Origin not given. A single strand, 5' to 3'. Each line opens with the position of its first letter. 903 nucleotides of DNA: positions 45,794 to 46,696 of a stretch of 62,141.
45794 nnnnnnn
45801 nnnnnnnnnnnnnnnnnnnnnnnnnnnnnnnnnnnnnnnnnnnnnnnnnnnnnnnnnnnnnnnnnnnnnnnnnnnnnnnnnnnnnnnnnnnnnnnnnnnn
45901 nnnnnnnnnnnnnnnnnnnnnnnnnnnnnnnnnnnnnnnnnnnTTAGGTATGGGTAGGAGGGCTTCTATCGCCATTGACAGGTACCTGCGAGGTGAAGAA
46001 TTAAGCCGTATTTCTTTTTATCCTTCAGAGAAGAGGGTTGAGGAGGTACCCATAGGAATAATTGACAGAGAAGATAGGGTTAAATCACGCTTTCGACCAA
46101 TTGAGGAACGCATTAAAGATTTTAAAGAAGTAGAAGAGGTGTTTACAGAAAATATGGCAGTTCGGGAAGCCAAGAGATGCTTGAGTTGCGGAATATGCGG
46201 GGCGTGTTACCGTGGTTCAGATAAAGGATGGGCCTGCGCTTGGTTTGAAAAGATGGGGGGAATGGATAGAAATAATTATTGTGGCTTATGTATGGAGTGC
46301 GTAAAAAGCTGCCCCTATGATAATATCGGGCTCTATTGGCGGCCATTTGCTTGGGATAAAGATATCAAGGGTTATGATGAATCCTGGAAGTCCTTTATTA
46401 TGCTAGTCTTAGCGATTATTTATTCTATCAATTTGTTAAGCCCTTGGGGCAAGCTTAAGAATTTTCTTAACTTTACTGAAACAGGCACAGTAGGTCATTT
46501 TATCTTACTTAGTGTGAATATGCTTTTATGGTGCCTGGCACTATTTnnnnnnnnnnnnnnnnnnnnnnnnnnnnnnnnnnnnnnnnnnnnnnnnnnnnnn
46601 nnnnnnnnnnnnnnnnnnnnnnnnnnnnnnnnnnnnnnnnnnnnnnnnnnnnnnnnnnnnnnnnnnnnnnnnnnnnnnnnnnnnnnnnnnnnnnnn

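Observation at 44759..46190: A GltD-like NAD(P)H flavoprotein of about 470 aa inserted into the Cys-rich loop of the NapH-like membrane protein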

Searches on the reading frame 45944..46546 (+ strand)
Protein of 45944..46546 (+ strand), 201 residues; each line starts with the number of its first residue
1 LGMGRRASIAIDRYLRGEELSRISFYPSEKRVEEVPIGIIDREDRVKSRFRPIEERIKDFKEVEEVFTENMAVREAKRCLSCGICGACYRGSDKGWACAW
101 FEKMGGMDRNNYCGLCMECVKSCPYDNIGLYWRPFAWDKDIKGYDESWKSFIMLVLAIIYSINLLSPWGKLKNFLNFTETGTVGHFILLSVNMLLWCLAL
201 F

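Call 75: find_related_loci(query=A3, collection=genome_contigs, flank=10000)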
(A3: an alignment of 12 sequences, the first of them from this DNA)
Query A3 (201 aa) in genome_contigs; peptide patterns used: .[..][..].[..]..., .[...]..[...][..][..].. (x = any residue, [..] = any of these).
598 stretches matched a pattern (row limit reached: there are more); 452 encode a relative of the query (tblastn E <= 1e-3); the best 80 are kept; 80 distinct loci.
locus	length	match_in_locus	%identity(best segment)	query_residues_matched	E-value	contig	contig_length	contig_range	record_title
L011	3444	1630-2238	64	1-201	1e-93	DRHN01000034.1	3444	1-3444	MAG TPA_asm: Spirochaetes bacterium isolate HyVt-370 HyVt-370_k145_141347, whole genome shotgun sequence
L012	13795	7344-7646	63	88-188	1e-42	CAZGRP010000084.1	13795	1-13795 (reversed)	MAG TPA_asm: uncultured Cytophagia bacterium isolate SRP216583_co2_59 genome assembly, contig: NODE_3521_length_13795_co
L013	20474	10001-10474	49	37-200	2e-42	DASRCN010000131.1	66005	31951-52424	MAG TPA_asm: Chthonomonadaceae bacterium isolate SMAG_U9954 k141_252788, whole genome shotgun sequence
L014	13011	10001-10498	44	32-201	3e-42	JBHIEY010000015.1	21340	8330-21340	MAG: Fidelibacterota bacterium isolate b2.sp1_bin.7 NODE_546_length_21340_cov_4.154898, whole genome shotgun sequence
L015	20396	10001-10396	56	68-200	4e-42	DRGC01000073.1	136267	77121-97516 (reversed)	MAG TPA_asm: Phycisphaerae bacterium isolate HyVt-337 HyVt-337_k145_42753, whole genome shotgun sequence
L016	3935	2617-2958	58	88-201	4e-41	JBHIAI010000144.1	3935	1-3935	MAG: Fidelibacterota bacterium isolate K_2_bin.9 NODE_15932_length_3935_cov_5.258763, whole genome shotgun sequence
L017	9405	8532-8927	52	69-200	3e-40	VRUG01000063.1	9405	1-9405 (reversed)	MAG: Planctomycetota bacterium isolate MohnsGC08_bin181 NODE_75_length_9405_cov_16.530446, whole genome shotgun sequence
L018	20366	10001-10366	56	79-201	4e-40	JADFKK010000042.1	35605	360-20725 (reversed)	MAG: Planctomycetota bacterium isolate B47T1L10 B47T1L10_NODE1258, whole genome shotgun sequence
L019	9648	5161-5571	49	68-201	4e-40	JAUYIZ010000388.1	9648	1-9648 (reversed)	MAG: Desulfobacterales bacterium isolate C24_metabat.bin.116_sub C24_k141_694890, whole genome shotgun sequence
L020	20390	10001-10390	53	68-200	1e-39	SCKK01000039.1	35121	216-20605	Candidatus Neomarinimicrobiota bacterium strain TS1B10-2 T1B10-2_477, whole genome shotgun sequence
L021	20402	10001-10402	52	70-198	2e-39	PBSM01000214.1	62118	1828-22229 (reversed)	MAG: Planctomycetaceae bacterium isolate NP86 MHASMcontig_610918, whole genome shotgun sequence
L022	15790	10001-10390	53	68-200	2e-39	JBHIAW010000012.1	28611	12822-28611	MAG: bacterium isolate K_2_bin.52 NODE_590_length_28611_cov_10.391056, whole genome shotgun sequence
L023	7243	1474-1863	54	68-200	2e-39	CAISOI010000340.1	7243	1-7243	MAG: uncultured Chthonomonas sp. isolate Umea1_bin-0718 genome assembly, contig: bin-0718:340/960, whole genome shotgun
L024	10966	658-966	60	88-190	2e-39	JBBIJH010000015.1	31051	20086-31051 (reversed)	MAG: Ignavibacteriales bacterium isolate QH2F170213_bin_158 NODE_1671_length_31051_cov_4.342915, whole genome shotgun se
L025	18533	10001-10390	52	68-200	3e-39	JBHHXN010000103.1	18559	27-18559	MAG: bacterium isolate D_1_bin.48 NODE_916_length_18559_cov_10.585819, whole genome shotgun sequence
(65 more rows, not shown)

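Call 81: search_protein_families(library=pfam, proteins=[L025:12020-13921:+, L025:11080-12033:+, L025:13890-14408:+, L025:14405-15160:+, L025:15191-15901:+, L013:11592-13829:+, L013:10967-11803:+, L025:5451-6734:+, L025:15793-17862:+], max_evalue=0.0001)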
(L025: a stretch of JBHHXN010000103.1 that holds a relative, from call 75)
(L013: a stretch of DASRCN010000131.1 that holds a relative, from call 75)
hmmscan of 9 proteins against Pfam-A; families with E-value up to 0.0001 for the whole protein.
L025:12020-13921:+ (633 aa): 11 families
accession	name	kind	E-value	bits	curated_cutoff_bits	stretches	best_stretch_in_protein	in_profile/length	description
PF07992.20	Pyr_redox_2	-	1.9e-32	113.3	26.1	1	128-446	3-291/291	Pyridine nucleotide-disulphide oxidoreductase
PF14691.11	Fer4_20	-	6.6e-20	71.5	25.8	1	25-101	28-107/113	Dihydroprymidine dehydrogenase domain II, 4Fe-4S cluster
PF13738.12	Pyr_redox_3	-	5.3e-10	39.5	30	0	362-430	238-305/305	Pyridine nucleotide-disulphide oxidoreductase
PF13450.12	NAD_binding_8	-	4.4e-09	36.9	21.9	1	130-164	1-35/68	NAD(P)-binding Rossmann-like domain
PF00070.33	Pyr_redox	-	3.1e-08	34.5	22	0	128-160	2-34/82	Pyridine nucleotide-disulphide oxidoreductase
PF01266.30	DAO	-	8e-08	32.6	27.9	1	128-162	2-37/353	FAD dependent oxidoreductase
PF12838.12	Fer4_7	-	2.8e-06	28.2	27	1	540-618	2-52/52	4Fe-4S dicluster domain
PF00037.32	Fer4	-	4.9e-06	26.6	21.1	1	598-620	2-24/24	4Fe-4S binding domain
PF12831.13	FAD_oxidored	-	6.8e-06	26.1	27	1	128-168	2-42/416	FAD dependent oxidoreductase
PF00890.30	FAD_binding_2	-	9.5e-06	25.5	20.4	1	128-162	2-36/414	FAD binding domain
PF03486.20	HI0933_like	-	2.9e-05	24.1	50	0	128-161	3-36/244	HI0933-like protein Rossmann domain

L025:11080-12033:+ (317 aa): 2 families
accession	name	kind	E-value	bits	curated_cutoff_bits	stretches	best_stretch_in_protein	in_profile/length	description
PF13442.11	Cytochrome_CBB3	-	5.1e-10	40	27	0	177-217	4-28/68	Cytochrome C oxidase, cbb3-type, subunit III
PF00034.26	Cytochrom_C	-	1.4e-09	39.6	21.3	1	176-235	1-49/90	Cytochrome c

L025:13890-14408:+ (172 aa): 1 family
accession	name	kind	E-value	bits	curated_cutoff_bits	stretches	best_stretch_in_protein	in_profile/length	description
PF00355.32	Rieske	-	8.5e-15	54.9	20.3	1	65-146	3-87/88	Rieske [2Fe-2S] domain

L025:14405-15160:+ (251 aa): 3 families
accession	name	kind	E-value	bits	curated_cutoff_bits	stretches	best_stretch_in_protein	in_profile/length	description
PF00033.24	Cytochrome_B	-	7.1e-39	134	27.2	1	57-236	10-188/189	Cytochrome b/b6/petB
PF13631.11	Cytochrom_B_N_2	-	1.4e-38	133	27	1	120-242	3-125/169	Cytochrome b(N-terminal)/b6/petB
PF14358.11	DUF4405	-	1.5e-08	35.4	26.7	1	63-129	2-63/66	Domain of unknown function (DUF4405)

L025:15191-15901:+ (236 aa): 1 family
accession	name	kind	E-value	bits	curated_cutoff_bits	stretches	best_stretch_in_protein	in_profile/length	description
PF00032.22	Cytochrom_B_C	-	4.2e-07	30.6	20.7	1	79-157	2-79/102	Cytochrome b(C-terminal)/b6/petD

L013:11592-13829:+ (745 aa): 14 families
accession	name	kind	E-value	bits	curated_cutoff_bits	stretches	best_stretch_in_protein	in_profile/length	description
PF07992.20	Pyr_redox_2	-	4.8e-28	98.9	26.1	1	232-545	2-291/291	Pyridine nucleotide-disulphide oxidoreductase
PF14691.11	Fer4_20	-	1.6e-18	67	25.8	1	101-174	31-107/113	Dihydroprymidine dehydrogenase domain II, 4Fe-4S cluster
PF00037.32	Fer4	-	3.9e-11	42.7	21.1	2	707-728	3-24/24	4Fe-4S binding domain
PF13237.11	Fer4_10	-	2.2e-08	34.3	25.5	0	629-665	3-22/53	4Fe-4S dicluster domain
PF13738.12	Pyr_redox_3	-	2.4e-08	34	30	0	235-263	2-31/305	Pyridine nucleotide-disulphide oxidoreductase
PF12838.12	Fer4_7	-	5.7e-08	33.5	27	1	634-724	1-50/52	4Fe-4S dicluster domain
PF13187.11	Fer4_9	-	1.4e-07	31.9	27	1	635-726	2-51/52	4Fe-4S dicluster domain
PF12797.12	Fer4_2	-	2e-07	31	24.5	1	706-724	4-22/22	4Fe-4S binding domain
PF17179.9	Fer4_22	-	8.6e-07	30.2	27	1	634-725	1-94/95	4Fe-4S dicluster domain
PF01266.30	DAO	-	1.7e-06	28.3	27.9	1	232-266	1-35/353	FAD dependent oxidoreductase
PF13183.11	Fer4_8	-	2.3e-06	28.5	27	1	633-725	3-67/68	4Fe-4S dicluster domain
PF13450.12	NAD_binding_8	-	2.2e-05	25.1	21.9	1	235-270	1-36/68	NAD(P)-binding Rossmann-like domain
PF13484.11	Fer4_16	-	3.7e-05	24.9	30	0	635-665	2-31/66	4Fe-4S double cluster binding domain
PF12837.12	Fer4_6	-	7.1e-05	23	25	0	708-725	5-22/24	4Fe-4S binding domain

L013:10967-11803:+ (278 aa): 2 families
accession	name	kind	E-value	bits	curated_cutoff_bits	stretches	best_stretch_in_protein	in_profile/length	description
PF13473.12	Cupredoxin_1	-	1.3e-09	38.4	27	1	179-256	25-95/104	Cupredoxin-like domain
PF00116.26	COX2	-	3.1e-05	24.3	22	1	83-143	50-109/120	Cytochrome C oxidase subunit II, periplasmic domain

L025:5451-6734:+ (427 aa): 0 families

L025:15793-17862:+ (689 aa): 6 families
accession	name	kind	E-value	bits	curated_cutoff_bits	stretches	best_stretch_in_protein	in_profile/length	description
PF00034.26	Cytochrom_C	-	4.9e-39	134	21.3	3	298-374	1-88/90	Cytochrome c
PF13442.11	Cytochrome_CBB3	-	1.3e-28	99.5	27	2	301-372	6-68/68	Cytochrome C oxidase, cbb3-type, subunit III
PF02433.20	FixO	-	2.1e-15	57.3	29.6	0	324-367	103-146/219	Cytochrome C oxidase, mono-heme subunit/FixO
PF14522.11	Cytochrome_C7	-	7e-10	39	24.8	0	139-212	12-67/67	Cytochrome c7 and related cytochrome c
PF13435.11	Cytochrome_C554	-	1.2e-05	26.6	20.8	0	69-147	12-83/84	Cytochrome c554 and c-prime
PF14537.11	Cytochrom_c3_2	-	2.7e-05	25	25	0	106-149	26-66/79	Cytochrome c3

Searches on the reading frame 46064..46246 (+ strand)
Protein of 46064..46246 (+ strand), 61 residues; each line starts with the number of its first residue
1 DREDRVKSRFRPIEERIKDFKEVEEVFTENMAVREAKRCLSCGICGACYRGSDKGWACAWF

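Call 54: search_protein_families(library=pfam, proteins=[window:46064-46246:+], max_evalue=1)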
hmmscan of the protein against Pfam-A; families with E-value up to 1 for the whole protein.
seq(61 aa): 2 families
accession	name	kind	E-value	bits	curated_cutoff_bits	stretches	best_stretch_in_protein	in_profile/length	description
PF14691.11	Fer4_20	-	1.1e-05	25.6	25.8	1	16-43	1-28/113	Dihydroprymidine dehydrogenase domain II, 4Fe-4S cluster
PF13907.11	CHD1-like_C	-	0.25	12.2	28.3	1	3-41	8-48/96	Chromodomain-helicase-DNA-binding protein 1-like, C-terminal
